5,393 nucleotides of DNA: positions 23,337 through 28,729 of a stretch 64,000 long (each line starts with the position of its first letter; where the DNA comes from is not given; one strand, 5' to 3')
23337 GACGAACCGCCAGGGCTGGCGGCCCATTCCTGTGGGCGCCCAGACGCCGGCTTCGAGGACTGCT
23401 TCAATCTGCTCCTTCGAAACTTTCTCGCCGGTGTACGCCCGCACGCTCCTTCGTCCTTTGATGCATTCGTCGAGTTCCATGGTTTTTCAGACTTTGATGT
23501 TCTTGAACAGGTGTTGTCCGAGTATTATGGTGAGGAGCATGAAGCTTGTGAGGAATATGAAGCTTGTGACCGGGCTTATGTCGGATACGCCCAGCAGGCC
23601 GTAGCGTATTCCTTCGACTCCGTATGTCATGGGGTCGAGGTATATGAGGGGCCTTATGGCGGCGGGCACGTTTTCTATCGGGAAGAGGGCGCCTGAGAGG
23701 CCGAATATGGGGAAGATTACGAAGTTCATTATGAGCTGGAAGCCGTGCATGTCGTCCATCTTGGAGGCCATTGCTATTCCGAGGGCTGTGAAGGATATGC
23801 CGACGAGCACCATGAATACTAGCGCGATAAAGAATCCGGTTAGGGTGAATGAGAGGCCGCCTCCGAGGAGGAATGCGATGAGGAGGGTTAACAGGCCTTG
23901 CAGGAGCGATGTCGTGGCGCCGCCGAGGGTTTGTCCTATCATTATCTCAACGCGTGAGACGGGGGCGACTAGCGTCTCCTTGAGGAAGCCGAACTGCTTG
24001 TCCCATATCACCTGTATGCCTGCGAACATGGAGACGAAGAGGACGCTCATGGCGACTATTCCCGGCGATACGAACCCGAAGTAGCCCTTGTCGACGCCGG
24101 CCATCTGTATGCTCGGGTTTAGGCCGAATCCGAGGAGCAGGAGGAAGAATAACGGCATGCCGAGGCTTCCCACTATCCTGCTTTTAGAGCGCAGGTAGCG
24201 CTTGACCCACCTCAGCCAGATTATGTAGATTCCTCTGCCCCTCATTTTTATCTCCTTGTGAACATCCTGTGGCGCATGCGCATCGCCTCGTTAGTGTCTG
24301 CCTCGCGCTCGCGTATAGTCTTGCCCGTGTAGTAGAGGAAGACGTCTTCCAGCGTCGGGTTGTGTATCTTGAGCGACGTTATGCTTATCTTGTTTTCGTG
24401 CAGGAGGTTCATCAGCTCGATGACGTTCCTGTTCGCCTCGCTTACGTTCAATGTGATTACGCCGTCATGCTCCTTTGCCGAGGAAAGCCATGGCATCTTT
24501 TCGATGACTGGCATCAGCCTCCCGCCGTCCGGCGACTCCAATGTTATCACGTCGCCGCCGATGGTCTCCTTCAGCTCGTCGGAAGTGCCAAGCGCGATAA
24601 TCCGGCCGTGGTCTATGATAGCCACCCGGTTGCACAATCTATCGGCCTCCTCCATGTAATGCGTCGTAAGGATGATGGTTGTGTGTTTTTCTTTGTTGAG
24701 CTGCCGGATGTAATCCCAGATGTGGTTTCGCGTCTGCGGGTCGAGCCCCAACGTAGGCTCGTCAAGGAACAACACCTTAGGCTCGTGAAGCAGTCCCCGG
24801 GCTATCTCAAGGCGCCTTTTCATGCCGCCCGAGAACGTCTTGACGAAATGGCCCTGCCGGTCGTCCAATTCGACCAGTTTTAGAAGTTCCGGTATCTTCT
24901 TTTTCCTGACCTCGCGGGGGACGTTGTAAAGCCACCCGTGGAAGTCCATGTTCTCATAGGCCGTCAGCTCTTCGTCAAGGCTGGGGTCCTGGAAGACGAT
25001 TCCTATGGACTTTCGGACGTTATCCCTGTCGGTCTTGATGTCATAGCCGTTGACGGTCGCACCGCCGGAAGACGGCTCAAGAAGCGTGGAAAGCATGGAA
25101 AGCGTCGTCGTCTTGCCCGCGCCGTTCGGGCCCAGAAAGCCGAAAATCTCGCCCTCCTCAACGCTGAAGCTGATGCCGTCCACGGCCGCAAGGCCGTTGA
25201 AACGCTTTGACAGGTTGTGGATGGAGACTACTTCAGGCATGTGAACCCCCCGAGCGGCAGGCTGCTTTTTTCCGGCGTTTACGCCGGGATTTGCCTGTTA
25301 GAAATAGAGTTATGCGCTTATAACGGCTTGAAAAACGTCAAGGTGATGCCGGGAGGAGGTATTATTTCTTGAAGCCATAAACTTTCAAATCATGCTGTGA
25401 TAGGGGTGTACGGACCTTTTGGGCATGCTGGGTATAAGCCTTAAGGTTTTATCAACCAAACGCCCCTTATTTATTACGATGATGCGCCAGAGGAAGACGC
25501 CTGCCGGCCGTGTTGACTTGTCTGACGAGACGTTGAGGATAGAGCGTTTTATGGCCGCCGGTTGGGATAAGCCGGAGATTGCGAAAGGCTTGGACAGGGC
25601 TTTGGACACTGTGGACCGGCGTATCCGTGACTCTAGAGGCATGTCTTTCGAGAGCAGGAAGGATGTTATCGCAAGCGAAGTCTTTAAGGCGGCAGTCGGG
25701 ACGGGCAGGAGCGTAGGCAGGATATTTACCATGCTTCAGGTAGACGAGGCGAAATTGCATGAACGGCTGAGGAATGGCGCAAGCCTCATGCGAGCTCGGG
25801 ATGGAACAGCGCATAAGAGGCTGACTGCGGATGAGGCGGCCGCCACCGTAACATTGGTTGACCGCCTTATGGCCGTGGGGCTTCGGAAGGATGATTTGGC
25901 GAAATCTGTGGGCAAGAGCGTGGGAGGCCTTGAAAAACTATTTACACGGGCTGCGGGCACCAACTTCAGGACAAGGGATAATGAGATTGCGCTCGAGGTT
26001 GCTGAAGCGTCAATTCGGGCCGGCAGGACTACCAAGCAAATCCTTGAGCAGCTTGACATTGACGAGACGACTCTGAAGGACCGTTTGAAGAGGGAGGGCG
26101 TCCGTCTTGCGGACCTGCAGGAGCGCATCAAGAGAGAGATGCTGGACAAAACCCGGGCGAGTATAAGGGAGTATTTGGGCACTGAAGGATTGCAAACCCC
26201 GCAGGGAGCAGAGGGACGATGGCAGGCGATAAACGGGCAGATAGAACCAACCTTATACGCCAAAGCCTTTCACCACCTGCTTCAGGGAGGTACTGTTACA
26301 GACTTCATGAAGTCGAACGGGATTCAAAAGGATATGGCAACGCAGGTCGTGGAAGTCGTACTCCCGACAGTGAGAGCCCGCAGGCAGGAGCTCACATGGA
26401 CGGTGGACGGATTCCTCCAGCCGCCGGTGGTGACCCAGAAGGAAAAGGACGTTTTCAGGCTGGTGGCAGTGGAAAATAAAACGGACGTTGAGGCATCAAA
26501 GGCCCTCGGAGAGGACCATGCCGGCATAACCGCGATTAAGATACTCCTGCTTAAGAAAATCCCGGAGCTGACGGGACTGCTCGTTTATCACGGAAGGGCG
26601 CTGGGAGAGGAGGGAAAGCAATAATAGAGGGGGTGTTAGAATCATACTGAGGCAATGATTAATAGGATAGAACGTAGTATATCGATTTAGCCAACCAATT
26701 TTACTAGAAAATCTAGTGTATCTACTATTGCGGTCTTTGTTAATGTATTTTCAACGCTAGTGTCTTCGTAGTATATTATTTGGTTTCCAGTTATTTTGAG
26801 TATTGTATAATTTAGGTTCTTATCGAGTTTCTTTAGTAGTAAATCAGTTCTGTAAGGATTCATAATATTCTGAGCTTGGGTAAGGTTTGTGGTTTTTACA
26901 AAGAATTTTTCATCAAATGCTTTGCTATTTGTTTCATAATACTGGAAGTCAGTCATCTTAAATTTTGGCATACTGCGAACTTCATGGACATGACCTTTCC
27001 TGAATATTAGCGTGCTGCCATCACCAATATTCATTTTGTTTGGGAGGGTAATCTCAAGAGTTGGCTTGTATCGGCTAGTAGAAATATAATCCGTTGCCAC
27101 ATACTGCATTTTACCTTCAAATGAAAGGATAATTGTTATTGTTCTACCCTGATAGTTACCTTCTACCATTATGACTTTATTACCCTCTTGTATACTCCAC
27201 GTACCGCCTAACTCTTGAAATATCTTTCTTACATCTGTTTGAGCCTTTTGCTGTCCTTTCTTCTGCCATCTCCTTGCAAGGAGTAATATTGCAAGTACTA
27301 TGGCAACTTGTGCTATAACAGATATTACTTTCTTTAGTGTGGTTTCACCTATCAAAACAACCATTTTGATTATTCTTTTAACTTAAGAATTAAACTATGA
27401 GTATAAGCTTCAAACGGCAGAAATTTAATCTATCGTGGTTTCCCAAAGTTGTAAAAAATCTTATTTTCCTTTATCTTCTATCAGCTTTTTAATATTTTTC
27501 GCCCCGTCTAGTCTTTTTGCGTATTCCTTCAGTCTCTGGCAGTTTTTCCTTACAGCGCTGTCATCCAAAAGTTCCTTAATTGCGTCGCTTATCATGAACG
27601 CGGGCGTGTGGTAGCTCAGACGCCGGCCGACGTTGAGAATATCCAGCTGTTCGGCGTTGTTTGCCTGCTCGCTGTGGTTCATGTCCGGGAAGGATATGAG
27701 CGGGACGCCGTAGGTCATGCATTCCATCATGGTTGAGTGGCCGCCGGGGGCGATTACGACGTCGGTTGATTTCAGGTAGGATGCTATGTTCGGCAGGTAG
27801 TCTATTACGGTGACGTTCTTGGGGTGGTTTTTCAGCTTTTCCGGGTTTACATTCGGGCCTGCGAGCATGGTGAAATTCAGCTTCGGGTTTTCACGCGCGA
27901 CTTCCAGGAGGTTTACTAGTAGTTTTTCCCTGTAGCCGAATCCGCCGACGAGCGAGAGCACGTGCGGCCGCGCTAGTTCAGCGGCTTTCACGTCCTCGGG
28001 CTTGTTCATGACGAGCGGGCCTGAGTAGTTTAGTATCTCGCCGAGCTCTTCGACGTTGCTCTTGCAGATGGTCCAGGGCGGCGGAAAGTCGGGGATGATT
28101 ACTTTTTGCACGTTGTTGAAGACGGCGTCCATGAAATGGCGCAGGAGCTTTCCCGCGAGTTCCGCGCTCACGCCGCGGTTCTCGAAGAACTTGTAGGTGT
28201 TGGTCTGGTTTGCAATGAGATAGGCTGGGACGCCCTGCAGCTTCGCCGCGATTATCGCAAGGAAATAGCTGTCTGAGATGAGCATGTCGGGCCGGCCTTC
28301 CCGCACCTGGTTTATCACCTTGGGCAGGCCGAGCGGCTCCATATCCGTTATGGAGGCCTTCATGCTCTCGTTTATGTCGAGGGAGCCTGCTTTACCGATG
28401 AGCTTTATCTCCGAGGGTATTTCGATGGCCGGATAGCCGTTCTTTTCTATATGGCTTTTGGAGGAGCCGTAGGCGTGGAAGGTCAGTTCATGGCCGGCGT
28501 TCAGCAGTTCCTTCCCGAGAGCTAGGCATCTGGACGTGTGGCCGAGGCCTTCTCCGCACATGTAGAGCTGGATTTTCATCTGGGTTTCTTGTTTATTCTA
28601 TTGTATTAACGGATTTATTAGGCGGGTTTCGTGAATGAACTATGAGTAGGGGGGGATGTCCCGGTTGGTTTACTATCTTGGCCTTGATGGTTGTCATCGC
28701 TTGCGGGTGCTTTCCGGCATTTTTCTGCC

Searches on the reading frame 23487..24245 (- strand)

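Call 12: search_protein_families(library=pfam, proteins=[window:23487-24245:-], max_evalue=0.1)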
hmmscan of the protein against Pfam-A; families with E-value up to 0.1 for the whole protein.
window:23487-24245:- (252 aa): 2 families
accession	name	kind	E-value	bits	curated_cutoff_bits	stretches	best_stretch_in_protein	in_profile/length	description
PF01061.29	ABC2_membrane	-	6.7e-33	114.4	26.9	1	6-217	3-210/211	ABC-2 type transporter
PF12698.13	ABC2_membrane_3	-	1.2e-18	67.8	31.6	1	46-242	151-344/347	ABC-2 family transporter protein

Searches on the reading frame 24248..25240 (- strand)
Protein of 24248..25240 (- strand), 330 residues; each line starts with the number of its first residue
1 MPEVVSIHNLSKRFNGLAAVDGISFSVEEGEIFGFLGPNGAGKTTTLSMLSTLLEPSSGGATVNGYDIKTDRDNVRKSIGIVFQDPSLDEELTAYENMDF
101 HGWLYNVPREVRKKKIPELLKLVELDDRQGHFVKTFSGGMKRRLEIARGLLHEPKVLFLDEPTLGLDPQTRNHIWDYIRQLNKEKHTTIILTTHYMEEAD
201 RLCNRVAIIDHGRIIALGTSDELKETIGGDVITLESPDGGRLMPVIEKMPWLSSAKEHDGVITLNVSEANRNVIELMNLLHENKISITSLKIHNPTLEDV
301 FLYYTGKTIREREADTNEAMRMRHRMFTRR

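Call 12: search_protein_families(library=pfam, proteins=[window:24248-25240:-], max_evalue=0.1)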
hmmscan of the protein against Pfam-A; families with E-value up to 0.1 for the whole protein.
window:24248-25240:- (330 aa): 14 families
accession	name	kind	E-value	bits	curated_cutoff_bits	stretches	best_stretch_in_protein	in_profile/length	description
PF00005.33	ABC_tran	-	1.6e-35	123.1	25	1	21-163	2-136/137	ABC transporter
PF13304.12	AAA_21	-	1.7e-11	45.1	27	2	136-194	238-298/304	AAA domain, putative AbiEii toxin, Type IV TA system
PF13732.12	DrrA1-3_C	-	6e-09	36.9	27.4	1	218-303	1-79/81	ATP-binding protein DrrA1-3-like, C-terminal domain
PF13175.12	AAA_15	-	6.9e-07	29.7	32.1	1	154-194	329-369/374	AAA ATPase domain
PF13476.12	AAA_23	-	0.0017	19.4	27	1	23-125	15-114/201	AAA domain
PF00004.35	AAA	-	0.014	16.3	21.2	0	35-204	3-119/131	ATPase family associated with various cellular activities (AAA)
PF13555.12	AAA_29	-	0.014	15.6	27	1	25-60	17-51/61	P-loop containing region of AAA domain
PF02463.25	SMC_N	-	0.016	15.1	40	0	154-202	158-208/220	RecF/RecN/SMC N terminal domain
PF13166.12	AAA_13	-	0.019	14.1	36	0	152-196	525-571/713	AAA domain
PF13401.12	AAA_22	-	0.03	15.1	27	0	36-194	11-123/130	AAA domain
PF13604.12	AAA_30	-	0.08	13.1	27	0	32-64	20-50/191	AAA domain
PF03215.21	Rad17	-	0.081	13.3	23.8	0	32-127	47-140/186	Rad17 P-loop domain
PF00448.28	SRP54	-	0.081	13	22.7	0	35-56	6-27/196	SRP54-type protein, GTPase domain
PF19993.5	DO-GTPase2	-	0.098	12.7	27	0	33-55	3-25/226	Double-GTPase 2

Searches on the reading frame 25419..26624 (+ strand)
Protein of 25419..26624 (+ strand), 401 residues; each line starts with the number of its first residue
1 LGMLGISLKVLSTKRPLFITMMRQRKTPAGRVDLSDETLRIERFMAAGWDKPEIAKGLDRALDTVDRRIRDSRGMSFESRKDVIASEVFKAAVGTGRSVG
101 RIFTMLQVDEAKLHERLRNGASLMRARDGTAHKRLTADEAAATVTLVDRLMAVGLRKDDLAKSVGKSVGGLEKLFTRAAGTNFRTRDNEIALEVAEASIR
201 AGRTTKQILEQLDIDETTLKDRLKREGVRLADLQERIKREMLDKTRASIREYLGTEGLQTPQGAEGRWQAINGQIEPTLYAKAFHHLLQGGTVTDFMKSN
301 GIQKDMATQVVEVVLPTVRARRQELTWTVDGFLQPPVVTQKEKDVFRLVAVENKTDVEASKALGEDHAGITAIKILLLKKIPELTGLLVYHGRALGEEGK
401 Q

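Call 12: search_protein_families(library=pfam, proteins=[window:25419-26624:+], max_evalue=0.1)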
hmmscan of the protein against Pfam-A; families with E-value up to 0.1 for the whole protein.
window:25419-26624:+ (401 aa): 5 families
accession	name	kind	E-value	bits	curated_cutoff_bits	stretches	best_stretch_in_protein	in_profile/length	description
PF13384.12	HTH_23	-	0.0012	19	24.6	0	194-225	10-40/50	Homeodomain-like domain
PF12840.13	HTH_20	-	0.0074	16.7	27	0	200-224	16-40/51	Helix-turn-helix domain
PF08281.18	Sigma70_r4_2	-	0.04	14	25.7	0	202-225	26-49/54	Sigma-70, region 4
PF09312.16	SurA_N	-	0.045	14.4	30.8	0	188-242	61-113/118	SurA N-terminal domain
PF00196.25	GerE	-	0.077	13.1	23.5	0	200-220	15-35/57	Bacterial regulatory proteins, luxR family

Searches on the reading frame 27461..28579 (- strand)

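Call 50: search_protein_families(library=pfam, proteins=[window:27461-28579:-], max_evalue=0.001)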
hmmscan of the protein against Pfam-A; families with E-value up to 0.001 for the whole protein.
window:27461-28579:- (372 aa): 6 families
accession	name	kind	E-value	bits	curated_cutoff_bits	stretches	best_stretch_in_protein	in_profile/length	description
PF04101.22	Glyco_tran_28_C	-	9.2e-16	58.7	22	1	231-346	29-149/166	Glycosyltransferase family 28 C-terminal domain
PF06722.18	EryCIII-like_C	-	6.2e-10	39.7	31.7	1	246-352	23-127/145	Erythromycin biosynthesis protein CIII-like, C-terminal domain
PF13528.12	Glyco_trans_1_3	-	1.3e-09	38.1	25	1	2-138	2-137/322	Glycosyl transferase family 1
PF00534.26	Glycos_transf_1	-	3e-07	30.6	26.4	1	218-356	27-171/172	Glycosyl transferases group 1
PF13692.12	Glyco_trans_1_4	-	3.4e-05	24.6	27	1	225-304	21-113/142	Glycosyl transferases group 1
PF00201.24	UDPGT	-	0.00058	19.2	19.5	0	254-351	322-419/499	UDP-glucoronosyl and UDP-glucosyl transferase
